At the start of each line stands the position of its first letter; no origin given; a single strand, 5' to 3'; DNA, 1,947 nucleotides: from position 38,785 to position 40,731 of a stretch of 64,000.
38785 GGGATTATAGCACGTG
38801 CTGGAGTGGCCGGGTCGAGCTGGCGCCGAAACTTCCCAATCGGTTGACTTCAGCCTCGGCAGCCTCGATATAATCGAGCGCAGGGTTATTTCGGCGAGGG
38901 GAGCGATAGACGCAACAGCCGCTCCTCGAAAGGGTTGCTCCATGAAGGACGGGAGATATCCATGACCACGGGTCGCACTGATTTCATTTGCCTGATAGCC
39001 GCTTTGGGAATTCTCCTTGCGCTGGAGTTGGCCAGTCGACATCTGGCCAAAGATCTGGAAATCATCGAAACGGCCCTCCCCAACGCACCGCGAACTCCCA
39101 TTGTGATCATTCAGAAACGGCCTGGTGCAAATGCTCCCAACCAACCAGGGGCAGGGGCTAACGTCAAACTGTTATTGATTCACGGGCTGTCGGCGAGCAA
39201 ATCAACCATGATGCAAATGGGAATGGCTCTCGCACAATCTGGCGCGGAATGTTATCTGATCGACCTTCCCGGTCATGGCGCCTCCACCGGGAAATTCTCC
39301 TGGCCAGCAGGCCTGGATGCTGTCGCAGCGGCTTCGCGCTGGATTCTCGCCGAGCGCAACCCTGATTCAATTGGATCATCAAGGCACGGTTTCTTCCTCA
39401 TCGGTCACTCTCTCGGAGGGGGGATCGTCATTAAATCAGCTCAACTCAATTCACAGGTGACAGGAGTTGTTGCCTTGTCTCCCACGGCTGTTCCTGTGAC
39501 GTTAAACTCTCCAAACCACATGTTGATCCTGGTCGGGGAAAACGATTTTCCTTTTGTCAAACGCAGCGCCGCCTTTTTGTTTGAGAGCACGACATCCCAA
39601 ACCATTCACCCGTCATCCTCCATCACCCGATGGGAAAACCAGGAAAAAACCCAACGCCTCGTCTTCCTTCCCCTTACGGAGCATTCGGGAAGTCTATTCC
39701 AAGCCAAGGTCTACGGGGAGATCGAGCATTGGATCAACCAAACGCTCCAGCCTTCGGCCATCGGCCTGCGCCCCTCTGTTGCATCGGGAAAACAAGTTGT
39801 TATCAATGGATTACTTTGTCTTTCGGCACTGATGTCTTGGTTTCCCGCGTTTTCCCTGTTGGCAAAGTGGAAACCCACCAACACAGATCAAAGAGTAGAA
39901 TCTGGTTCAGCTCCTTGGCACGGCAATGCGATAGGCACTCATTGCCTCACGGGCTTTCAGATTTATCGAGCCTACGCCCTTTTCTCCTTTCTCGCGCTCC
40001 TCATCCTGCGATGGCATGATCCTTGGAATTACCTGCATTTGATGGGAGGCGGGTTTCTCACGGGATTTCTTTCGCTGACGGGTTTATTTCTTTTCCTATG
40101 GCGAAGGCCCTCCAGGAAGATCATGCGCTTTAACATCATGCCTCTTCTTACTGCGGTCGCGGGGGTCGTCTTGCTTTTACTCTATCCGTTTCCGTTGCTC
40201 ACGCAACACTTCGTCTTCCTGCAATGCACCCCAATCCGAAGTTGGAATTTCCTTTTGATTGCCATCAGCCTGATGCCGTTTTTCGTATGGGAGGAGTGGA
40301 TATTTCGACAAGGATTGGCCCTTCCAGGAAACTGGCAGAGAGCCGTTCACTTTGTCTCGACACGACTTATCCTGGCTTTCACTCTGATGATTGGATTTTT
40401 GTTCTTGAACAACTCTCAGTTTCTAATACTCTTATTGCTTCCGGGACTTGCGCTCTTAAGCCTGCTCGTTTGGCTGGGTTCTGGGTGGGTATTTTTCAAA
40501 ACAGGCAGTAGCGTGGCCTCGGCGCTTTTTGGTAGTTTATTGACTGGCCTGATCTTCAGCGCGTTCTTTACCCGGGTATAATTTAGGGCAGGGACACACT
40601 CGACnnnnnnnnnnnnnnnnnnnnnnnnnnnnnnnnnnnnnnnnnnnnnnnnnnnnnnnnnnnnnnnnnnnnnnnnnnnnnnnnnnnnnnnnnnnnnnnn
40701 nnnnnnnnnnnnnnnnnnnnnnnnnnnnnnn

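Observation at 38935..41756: Alpha/beta-hydrolase fused to a CPBP intramembrane protease, co-oriented with a geranylgeranyl reductase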

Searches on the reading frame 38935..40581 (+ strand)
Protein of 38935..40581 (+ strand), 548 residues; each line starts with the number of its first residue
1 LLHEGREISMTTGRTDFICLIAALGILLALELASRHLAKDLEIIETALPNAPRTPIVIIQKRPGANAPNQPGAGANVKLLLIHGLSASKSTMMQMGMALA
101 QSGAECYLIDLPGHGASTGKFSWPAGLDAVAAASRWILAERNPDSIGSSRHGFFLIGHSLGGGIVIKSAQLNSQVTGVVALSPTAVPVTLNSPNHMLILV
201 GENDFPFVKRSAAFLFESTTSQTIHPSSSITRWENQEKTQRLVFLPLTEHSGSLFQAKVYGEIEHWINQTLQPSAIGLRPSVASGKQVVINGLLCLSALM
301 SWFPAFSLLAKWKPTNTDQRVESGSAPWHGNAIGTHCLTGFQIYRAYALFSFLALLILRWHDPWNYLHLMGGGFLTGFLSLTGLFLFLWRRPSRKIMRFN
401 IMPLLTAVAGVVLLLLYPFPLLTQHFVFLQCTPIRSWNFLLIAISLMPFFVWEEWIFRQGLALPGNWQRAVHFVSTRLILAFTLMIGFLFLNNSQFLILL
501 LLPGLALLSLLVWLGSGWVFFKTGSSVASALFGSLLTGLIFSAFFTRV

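Call 3: search_protein_families(library=pfam, proteins=[window:38935-40581:+], max_evalue=0.1)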
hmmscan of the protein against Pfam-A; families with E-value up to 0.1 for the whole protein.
window:38935-40581:+ (548 aa): 6 families
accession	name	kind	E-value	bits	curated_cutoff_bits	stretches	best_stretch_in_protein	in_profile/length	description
PF12146.15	Hydrolase_4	-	1e-13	51.6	27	1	79-188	7-114/239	Serine aminopeptidase, S33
PF12697.13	Abhydrolase_6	-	1.9e-13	52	26.3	1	79-206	1-106/217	Alpha/beta hydrolase family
PF00561.26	Abhydrolase_1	-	1.8e-10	41.3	25.8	1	79-197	3-109/245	alpha/beta hydrolase fold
PF07859.19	Abhydrolase_3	-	0.0023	18.2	25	1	122-184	44-109/210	alpha/beta hydrolase fold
PF12695.13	Abhydrolase_5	-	0.0057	16.9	27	1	151-204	57-111/164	Alpha/beta hydrolase family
PF12740.14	PETase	-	0.011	15.5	28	1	81-214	59-189/263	PET hydrolase-like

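Call 4: search_protein_families(library=ncbifam, proteins=[window:38935-40581:+], max_evalue=0.1)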
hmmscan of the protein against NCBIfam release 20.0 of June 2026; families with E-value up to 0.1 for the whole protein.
window:38935-40581:+ (548 aa): 12 families
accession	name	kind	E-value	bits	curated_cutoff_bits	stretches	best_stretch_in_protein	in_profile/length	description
NF011457.0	PRK14875.1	equivalog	1.1e-10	41.1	307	1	71-186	127-234/372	acetoin dehydrogenase dihydrolipoyllysine-residue acetyltransferase subunit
TIGR03695.1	menH_SHCHC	equivalog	1.2e-07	31.4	208.55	1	78-172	4-92/252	2-succinyl-6-hydroxy-2,4-cyclohexadiene-1-carboxylate synthase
TIGR03056.1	bchO_mg_che_rel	equivalog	1.1e-06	27.9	172.55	1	74-173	26-117/278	alpha/beta fold hydrolase BchO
NF008340.0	PRK11126.1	equivalog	1.7e-06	27.5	261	1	75-171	13-98/255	2-succinyl-6-hydroxy-2,4-cyclohexadiene-1-carboxylate synthase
TIGR01738.1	bioH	equivalog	3e-05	23.8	206.95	1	75-183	3-98/245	pimeloyl-ACP methyl ester esterase BioH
TIGR03502.1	lipase_Pla1_cef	subfamily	0.00037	18.8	383.9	1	54-116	425-486/790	VolA/Pla-1 family phospholipase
NF050089.1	i_nPHAscl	equivalog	0.0046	16.1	300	1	74-172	16-105/288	intracellular short-chain-length polyhydroxyalkanoate depolymerase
NF041096.1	esterase_EstD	equivalog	0.0061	15.6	600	1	153-188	243-278/421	esterase EstD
NF058580.1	lipase_V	equivalog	0.011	15.3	300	1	76-166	25-105/230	EstV family lipase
TIGR03101.1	hydr2_PEP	hypoth_equivalog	0.036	13.6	202.75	1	91-183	44-132/266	hydrolase 2, exosortase A system-associated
NF045632.1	hydroxlase_HsaD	equivalog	0.073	12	400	0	72-194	30-148/290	4,5:9,10-diseco-3-hydroxy-5,9,17-trioxoandrosta-1(10),2-diene-4-oate hydrolase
NF051488.1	bifunc_PcaDC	exception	0.076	12.1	390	0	78-178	14-105/375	bifunctional 3-oxoadipate enol-lactonase/4-carboxymuconolactone decarboxylase PcaDC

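Call 6: find_homologous_proteins(query=window:38935-40581:+)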
Query window:38935-40581:+ (548 aa): 60 proteins with E <= 0.001 among 8000 candidates.
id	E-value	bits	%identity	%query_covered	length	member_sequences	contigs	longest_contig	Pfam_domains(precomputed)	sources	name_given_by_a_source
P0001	0.0e+0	1206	100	98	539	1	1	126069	PF12697.14,PF00561.27,PF12146.16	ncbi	ncbi:MAG: alpha/beta fold hydrolase [Terriglobia bacterium]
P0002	8.2e-169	581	53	97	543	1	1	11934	PF12697.14,PF00561.27,PF12146.16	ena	-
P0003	3.2e-163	562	51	99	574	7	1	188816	PF12697.14,PF00561.27,PF12146.16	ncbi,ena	-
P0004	1.9e-162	560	53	93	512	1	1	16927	PF12697.14,PF00561.27,PF12146.16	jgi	jgi:pimeloyl-ACP methyl ester carboxylesterase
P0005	1.3e-158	547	52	93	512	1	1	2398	PF12697.14,PF00561.27,PF12146.16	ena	-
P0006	2.2e-158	546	52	93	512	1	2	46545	PF12697.14,PF00561.27,PF12146.16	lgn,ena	-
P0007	2.4e-156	539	50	94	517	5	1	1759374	PF12697.14,PF00561.27,PF12146.16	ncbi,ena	-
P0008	8.3e-155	534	51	93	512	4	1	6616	PF12697.14,PF00561.27,PF12146.16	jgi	jgi:pimeloyl-ACP methyl ester carboxylesterase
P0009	6.4e-131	456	49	82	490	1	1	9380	PF12697.14,PF00561.27,PF12146.16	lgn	-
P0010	1.3e-128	448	49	83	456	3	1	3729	PF12697.14,PF12146.16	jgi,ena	-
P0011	1.9e-94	335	38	98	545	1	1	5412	PF12697.14,PF00561.27,PF12146.16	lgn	-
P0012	3.5e-93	331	39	93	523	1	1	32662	PF12697.14,PF00561.27,PF12146.16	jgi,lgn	jgi:pimeloyl-ACP methyl ester carboxylesterase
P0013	1.3e-87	313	38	97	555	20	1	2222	PF12697.14,PF00561.27,PF12146.16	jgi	jgi:pimeloyl-ACP methyl ester carboxylesterase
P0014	2.7e-87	312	39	89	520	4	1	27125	PF12697.14,PF00561.27,PF12146.16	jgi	jgi:pimeloyl-ACP methyl ester carboxylesterase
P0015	2.1e-85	305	39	91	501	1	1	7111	PF12697.14,PF00561.27,PF12146.16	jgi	jgi:pimeloyl-ACP methyl ester carboxylesterase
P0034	4.7e-69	251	32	97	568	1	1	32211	PF12697.14,PF00561.27,PF12146.16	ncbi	-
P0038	3.2e-24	103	28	91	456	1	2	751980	PF12697.14,PF00561.27,PF12146.16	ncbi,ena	-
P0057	4.3e-14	70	25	85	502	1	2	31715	PF12697.14,PF06342.19,PF00561.27,PF12146.16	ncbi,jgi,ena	-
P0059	7.6e-12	63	26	86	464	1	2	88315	PF12697.14,PF00561.27,PF12146.16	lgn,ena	-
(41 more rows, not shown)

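Call 14: find_encoding_contigs(protein=P0007, flank=6000, max_places=2)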
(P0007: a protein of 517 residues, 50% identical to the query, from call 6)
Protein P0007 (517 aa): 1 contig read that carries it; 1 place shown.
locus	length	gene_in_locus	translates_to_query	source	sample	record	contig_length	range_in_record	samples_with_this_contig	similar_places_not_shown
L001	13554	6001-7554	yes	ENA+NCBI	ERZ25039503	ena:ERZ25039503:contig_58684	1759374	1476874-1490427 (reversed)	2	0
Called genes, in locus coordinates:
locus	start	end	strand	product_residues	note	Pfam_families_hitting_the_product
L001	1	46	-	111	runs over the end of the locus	PF01479:S4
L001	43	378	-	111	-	PF00639:Rotamase (weak), PF13145:Rotamase_2 (weak)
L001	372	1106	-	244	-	PF13623:SurA_N_2, PF13624:SurA_N_3, PF09312:SurA_N (weak), PF13145:Rotamase_2 (weak), PF13616:Rotamase_3, PF00639:Rotamase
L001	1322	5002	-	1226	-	PF17757:UvrB_inter, PF02559:CarD_TRCF_RID, PF00270:DEAD, PF04851:ResIII (weak), PF00271:Helicase_C, PF03461:TRCF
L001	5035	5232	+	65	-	-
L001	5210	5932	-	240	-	PF01467:CTP_transf_like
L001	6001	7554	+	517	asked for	PF00561:Abhydrolase_1, PF12146:Hydrolase_4, PF12697:Abhydrolase_6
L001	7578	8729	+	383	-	PF01494:FAD_binding_3, PF07992:Pyr_redox_2 (faint)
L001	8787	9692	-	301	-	PF00106:adh_short, PF08659:KR, PF13561:adh_short_C2, PF08643:DUF1776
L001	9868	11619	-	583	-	PF02074:Peptidase_M32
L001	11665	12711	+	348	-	PF03706:LPG_synthase_TM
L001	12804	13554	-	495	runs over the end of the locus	PF00370:FGGY_N, PF02782:FGGY_C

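Call 15: find_encoding_contigs(protein=P0012, flank=6000, max_places=2)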
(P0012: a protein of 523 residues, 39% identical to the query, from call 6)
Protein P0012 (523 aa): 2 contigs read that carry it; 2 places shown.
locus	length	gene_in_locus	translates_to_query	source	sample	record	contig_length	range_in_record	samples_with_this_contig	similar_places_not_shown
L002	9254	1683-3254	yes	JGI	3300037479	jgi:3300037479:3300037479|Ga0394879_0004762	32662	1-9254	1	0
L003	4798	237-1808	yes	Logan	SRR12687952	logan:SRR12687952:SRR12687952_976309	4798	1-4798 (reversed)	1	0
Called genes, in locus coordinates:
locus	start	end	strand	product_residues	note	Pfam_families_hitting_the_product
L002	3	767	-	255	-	?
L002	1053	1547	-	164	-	PF01467:CTP_transf_like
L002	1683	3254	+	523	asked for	PF00561:Abhydrolase_1, PF12146:Hydrolase_4, PF12697:Abhydrolase_6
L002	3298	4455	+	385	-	PF01266:DAO (faint), PF01494:FAD_binding_3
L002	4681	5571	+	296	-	PF06439:3keto-disac_hyd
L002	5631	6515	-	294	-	PF00106:adh_short, PF01370:Epimerase (weak), PF08659:KR, PF23441:SDR, PF13561:adh_short_C2, PF08643:DUF1776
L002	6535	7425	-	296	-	PF01261:AP_endonuc_2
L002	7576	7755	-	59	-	-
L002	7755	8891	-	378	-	PF01734:Patatin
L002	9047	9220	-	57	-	-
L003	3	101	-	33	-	?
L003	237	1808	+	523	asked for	PF00561:Abhydrolase_1, PF12146:Hydrolase_4, PF12697:Abhydrolase_6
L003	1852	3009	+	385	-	PF01266:DAO (faint), PF01494:FAD_binding_3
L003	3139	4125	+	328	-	PF06439:3keto-disac_hyd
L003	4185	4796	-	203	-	?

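Call 16: find_encoding_contigs(protein=P0038, flank=6000, max_places=2)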
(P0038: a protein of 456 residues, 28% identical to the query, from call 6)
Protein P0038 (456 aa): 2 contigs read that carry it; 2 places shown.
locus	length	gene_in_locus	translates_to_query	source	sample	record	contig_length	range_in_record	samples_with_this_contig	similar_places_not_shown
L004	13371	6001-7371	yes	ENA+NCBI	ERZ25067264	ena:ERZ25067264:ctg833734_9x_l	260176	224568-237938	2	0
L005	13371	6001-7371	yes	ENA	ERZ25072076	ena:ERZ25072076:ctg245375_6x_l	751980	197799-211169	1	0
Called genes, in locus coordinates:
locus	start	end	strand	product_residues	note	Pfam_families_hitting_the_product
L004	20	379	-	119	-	PF03965:Penicillinase_R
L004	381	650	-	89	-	PF01479:S4 (weak), PF13275:S4_2 (weak)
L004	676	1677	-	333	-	PF13623:SurA_N_2, PF13624:SurA_N_3, PF09312:SurA_N (weak), PF13145:Rotamase_2, PF13616:Rotamase_3, PF00639:Rotamase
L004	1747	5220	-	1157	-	PF17757:UvrB_inter, PF02559:CarD_TRCF_RID, PF00270:DEAD, PF00271:Helicase_C, PF03461:TRCF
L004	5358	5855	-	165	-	PF01467:CTP_transf_like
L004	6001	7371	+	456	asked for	PF00561:Abhydrolase_1, PF12146:Hydrolase_4, PF12697:Abhydrolase_6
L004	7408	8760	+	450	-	PF00675:Peptidase_M16, PF05193:Peptidase_M16_C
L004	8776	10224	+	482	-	PF00675:Peptidase_M16, PF05193:Peptidase_M16_C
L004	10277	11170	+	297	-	PF13669:Glyoxalase_4 (faint), PF18029:Glyoxalase_6 (faint), PF00903:Glyoxalase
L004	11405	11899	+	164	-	PF00190:Cupin_1, PF07883:Cupin_2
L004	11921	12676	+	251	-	PF00106:adh_short, PF08659:KR, PF13561:adh_short_C2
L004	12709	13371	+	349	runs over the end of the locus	PF00355:Rieske, PF19112:VanA_C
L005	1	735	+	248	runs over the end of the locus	-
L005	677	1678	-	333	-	PF13623:SurA_N_2, PF13624:SurA_N_3, PF09312:SurA_N (weak), PF13145:Rotamase_2, PF13616:Rotamase_3, PF00639:Rotamase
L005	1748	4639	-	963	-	PF17757:UvrB_inter, PF02559:CarD_TRCF_RID, PF00270:DEAD, PF00271:Helicase_C, PF03461:TRCF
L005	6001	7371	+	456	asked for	PF00561:Abhydrolase_1, PF12146:Hydrolase_4, PF12697:Abhydrolase_6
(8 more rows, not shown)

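Call 17: find_encoding_contigs(protein=P0057, flank=6000, max_places=2)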
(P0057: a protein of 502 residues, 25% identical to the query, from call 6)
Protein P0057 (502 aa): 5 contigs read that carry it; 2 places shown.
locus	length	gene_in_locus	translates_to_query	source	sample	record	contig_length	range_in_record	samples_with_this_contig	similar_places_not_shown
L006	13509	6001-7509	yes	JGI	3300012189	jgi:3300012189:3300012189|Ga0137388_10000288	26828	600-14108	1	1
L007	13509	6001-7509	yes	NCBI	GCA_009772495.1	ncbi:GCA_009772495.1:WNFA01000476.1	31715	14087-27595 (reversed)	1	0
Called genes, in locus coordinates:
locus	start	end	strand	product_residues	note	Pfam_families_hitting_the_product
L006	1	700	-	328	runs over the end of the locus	PF01336:tRNA_anti-codon, PF01966:HD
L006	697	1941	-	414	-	PF13623:SurA_N_2, PF13624:SurA_N_3, PF09312:SurA_N, PF13145:Rotamase_2, PF13616:Rotamase_3, PF00639:Rotamase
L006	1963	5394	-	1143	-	PF17757:UvrB_inter, PF02559:CarD_TRCF_RID, PF00270:DEAD, PF04851:ResIII (weak), PF00271:Helicase_C, PF03461:TRCF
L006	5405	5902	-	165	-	PF01467:CTP_transf_like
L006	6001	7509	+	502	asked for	PF06342:DUF1057 (faint), PF00561:Abhydrolase_1, PF12146:Hydrolase_4, PF12697:Abhydrolase_6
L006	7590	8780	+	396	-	PF01266:DAO (faint), PF01494:FAD_binding_3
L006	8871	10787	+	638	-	PF00664:ABC_membrane, PF02463:SMC_N (faint), PF00005:ABC_tran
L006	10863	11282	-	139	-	PF13560:HTH_31, PF01381:HTH_3, PF12844:HTH_19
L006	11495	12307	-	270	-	PF13441:Gly-zipper_YMGG (weak)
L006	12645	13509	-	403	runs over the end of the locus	PF13668:Ferritin_2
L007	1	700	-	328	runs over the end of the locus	PF01336:tRNA_anti-codon, PF01966:HD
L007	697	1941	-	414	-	PF13623:SurA_N_2, PF13624:SurA_N_3, PF09312:SurA_N, PF13145:Rotamase_2, PF13616:Rotamase_3, PF00639:Rotamase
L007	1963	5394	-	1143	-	PF17757:UvrB_inter, PF02559:CarD_TRCF_RID, PF00270:DEAD, PF04851:ResIII (weak), PF00271:Helicase_C, PF03461:TRCF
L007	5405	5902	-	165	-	PF01467:CTP_transf_like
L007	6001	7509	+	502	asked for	PF06342:DUF1057 (faint), PF00561:Abhydrolase_1, PF12146:Hydrolase_4, PF12697:Abhydrolase_6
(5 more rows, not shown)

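Call 18: find_encoding_contigs(protein=P0059, flank=6000, max_places=2)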
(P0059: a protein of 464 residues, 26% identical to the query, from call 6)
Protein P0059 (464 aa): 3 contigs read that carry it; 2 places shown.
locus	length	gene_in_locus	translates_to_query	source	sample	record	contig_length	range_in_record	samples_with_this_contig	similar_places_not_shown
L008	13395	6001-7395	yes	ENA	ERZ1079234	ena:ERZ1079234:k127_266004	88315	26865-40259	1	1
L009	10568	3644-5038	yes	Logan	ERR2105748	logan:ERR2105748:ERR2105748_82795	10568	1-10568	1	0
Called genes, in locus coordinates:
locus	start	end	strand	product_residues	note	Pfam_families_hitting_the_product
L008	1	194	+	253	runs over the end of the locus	PF00590:TP_methylase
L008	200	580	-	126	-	PF03965:Penicillinase_R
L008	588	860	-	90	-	PF01479:S4 (weak)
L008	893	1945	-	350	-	PF13623:SurA_N_2 (faint), PF13624:SurA_N_3, PF09312:SurA_N (weak), PF13145:Rotamase_2, PF13616:Rotamase_3, PF00639:Rotamase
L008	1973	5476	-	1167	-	PF17757:UvrB_inter, PF02559:CarD_TRCF_RID, PF00270:DEAD, PF04851:ResIII (weak), PF00271:Helicase_C, PF22590:Cas3-like_C_2 (faint), PF03461:TRCF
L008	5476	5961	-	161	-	PF01467:CTP_transf_like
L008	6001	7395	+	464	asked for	PF00561:Abhydrolase_1, PF12146:Hydrolase_4, PF12697:Abhydrolase_6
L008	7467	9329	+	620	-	PF00775:Dioxygenase_C (faint), PF13715:CarbopepD_reg_2 (faint), PF17210:SdrD_B (faint), PF17802:SpaA (faint), PF22904:NOMO1-like_2nd (faint), PF09430:EMC7_beta-sandw (faint), PF14686:fn3_3 (faint), PF13620:CarboxypepD_reg (weak)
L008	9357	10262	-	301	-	-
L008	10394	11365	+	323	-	PF01118:Semialdhyde_dh, PF22698:Semialdhyde_dhC_1, PF02774:Semialdhyde_dhC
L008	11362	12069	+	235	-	PF00696:AA_kinase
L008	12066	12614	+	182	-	PF00583:Acetyltransf_1, PF13508:Acetyltransf_7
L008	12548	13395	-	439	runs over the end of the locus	PF00206:Lyase_1, PF14698:ASL_C2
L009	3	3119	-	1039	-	?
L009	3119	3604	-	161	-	PF01467:CTP_transf_like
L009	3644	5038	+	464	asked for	PF00561:Abhydrolase_1, PF12146:Hydrolase_4, PF12697:Abhydrolase_6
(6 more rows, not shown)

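Call 19: find_encoding_contigs(protein=P0034, flank=6000, max_places=2)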
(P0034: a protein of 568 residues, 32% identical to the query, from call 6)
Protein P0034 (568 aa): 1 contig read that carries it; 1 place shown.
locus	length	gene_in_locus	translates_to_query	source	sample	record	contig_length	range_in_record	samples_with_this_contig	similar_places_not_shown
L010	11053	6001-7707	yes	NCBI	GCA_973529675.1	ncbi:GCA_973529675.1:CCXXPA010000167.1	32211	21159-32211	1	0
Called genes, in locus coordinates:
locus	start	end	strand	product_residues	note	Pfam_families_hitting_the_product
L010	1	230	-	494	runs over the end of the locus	-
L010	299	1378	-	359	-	PF13623:SurA_N_2 (weak), PF13624:SurA_N_3, PF09312:SurA_N, PF13145:Rotamase_2, PF13616:Rotamase_3, PF00639:Rotamase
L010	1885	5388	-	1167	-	PF17757:UvrB_inter, PF02559:CarD_TRCF_RID, PF00270:DEAD, PF04851:ResIII (weak), PF00271:Helicase_C, PF22590:Cas3-like_C_2 (weak), PF03461:TRCF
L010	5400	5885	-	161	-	PF01467:CTP_transf_like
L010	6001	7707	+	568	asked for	PF00561:Abhydrolase_1 (weak), PF12146:Hydrolase_4, PF12697:Abhydrolase_6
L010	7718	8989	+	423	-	PF01266:DAO (faint), PF01494:FAD_binding_3, PF13450:NAD_binding_8 (weak)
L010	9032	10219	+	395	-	PF06439:3keto-disac_hyd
